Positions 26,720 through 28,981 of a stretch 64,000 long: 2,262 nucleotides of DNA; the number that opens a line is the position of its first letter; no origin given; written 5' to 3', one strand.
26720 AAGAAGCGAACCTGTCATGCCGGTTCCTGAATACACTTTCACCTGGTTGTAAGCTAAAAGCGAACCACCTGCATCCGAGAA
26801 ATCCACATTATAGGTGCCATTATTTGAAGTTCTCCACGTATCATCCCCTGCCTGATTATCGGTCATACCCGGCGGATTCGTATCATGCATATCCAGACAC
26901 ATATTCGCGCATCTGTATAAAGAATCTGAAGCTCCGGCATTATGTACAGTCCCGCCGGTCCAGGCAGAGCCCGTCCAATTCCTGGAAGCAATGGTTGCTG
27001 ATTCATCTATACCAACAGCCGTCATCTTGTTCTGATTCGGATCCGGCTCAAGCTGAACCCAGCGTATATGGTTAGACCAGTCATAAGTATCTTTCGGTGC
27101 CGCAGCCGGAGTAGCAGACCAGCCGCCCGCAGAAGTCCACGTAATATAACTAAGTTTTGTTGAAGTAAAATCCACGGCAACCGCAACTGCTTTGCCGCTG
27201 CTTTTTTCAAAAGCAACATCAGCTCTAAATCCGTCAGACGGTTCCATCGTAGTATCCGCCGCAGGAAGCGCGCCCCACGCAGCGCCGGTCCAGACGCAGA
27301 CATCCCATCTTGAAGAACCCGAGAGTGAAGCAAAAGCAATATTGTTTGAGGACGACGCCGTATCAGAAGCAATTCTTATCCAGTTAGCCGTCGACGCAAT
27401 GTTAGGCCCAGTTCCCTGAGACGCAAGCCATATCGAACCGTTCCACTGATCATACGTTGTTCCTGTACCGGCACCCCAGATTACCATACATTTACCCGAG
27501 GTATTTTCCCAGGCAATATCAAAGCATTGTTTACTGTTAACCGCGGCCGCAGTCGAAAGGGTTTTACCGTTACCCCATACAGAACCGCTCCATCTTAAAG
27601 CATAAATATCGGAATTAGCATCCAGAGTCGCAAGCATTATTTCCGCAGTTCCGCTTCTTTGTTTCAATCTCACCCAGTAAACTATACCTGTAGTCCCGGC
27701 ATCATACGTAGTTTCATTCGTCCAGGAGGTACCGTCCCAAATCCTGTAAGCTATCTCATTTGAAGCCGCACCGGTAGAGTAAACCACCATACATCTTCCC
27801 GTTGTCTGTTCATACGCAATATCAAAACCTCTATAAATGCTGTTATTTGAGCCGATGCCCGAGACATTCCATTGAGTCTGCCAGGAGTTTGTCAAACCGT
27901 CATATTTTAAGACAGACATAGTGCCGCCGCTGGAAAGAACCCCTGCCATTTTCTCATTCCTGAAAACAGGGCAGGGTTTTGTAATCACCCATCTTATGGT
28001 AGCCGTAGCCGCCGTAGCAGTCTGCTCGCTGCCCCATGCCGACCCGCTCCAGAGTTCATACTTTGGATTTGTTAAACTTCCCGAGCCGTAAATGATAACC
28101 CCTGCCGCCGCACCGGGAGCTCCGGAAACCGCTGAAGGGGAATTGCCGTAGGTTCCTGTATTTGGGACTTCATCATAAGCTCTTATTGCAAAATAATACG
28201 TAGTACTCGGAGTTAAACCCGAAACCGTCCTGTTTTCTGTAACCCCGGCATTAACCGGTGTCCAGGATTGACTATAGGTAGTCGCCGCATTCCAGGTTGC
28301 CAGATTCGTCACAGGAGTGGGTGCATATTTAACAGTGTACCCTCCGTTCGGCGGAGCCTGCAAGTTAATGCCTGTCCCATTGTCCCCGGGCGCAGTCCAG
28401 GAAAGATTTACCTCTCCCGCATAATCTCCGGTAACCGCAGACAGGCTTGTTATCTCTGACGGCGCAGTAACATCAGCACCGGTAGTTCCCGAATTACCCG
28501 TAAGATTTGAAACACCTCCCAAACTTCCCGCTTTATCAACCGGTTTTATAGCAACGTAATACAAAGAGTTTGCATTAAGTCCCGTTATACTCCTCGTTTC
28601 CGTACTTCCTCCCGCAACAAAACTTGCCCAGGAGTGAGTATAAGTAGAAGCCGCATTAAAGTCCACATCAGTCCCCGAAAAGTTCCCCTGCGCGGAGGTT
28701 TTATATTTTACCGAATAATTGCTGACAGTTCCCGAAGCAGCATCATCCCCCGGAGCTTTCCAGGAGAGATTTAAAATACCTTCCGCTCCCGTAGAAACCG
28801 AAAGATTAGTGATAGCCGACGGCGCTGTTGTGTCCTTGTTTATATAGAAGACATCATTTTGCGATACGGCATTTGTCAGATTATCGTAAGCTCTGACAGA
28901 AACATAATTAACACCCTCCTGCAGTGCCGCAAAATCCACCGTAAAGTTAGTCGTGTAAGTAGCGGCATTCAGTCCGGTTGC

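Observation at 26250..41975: Higher-order organisation: W-variant repeats every 14 units and a duplicated ~1.95-kb FN3-FN3-W-blade supermodule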

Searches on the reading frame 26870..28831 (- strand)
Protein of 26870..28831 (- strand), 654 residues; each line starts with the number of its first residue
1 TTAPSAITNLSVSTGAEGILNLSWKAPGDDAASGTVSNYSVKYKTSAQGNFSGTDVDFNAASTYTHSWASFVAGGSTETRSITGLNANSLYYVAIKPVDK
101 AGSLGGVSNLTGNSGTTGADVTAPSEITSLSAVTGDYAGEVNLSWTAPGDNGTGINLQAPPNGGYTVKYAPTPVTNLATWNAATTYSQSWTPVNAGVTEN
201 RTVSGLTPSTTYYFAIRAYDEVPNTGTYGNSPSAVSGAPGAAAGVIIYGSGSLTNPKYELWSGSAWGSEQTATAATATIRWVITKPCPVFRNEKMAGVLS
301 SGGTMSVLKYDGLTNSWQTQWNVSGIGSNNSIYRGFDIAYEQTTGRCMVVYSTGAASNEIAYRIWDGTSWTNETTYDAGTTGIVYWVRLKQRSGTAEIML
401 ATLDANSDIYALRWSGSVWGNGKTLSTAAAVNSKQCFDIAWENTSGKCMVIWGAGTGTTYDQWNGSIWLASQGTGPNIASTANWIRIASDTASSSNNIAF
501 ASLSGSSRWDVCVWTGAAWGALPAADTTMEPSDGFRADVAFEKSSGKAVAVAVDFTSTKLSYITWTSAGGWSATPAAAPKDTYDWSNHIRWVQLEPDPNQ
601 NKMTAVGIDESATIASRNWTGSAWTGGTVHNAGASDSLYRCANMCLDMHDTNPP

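Call 12: search_protein_families(library=pfam, max_evalue=0.1, proteins=[window:26870-28831:-])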
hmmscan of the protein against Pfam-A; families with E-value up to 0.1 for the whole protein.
window:26870-28831:- (654 aa): 3 families
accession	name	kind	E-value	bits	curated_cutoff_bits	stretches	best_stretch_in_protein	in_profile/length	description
PF00041.27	fn3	-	1.6e-11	44.7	25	2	5-102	1-73/84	Fibronectin type III domain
PF16656.11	Pur_ac_phosph_N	-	2.6e-05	25.2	30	1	139-220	13-82/93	Purple acid Phosphatase, N-terminal domain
PF10179.15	NDNF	-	0.0035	17.8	27.3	1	188-227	78-117/127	Neuron-derived neurotrophic factor, first Fn(III) domain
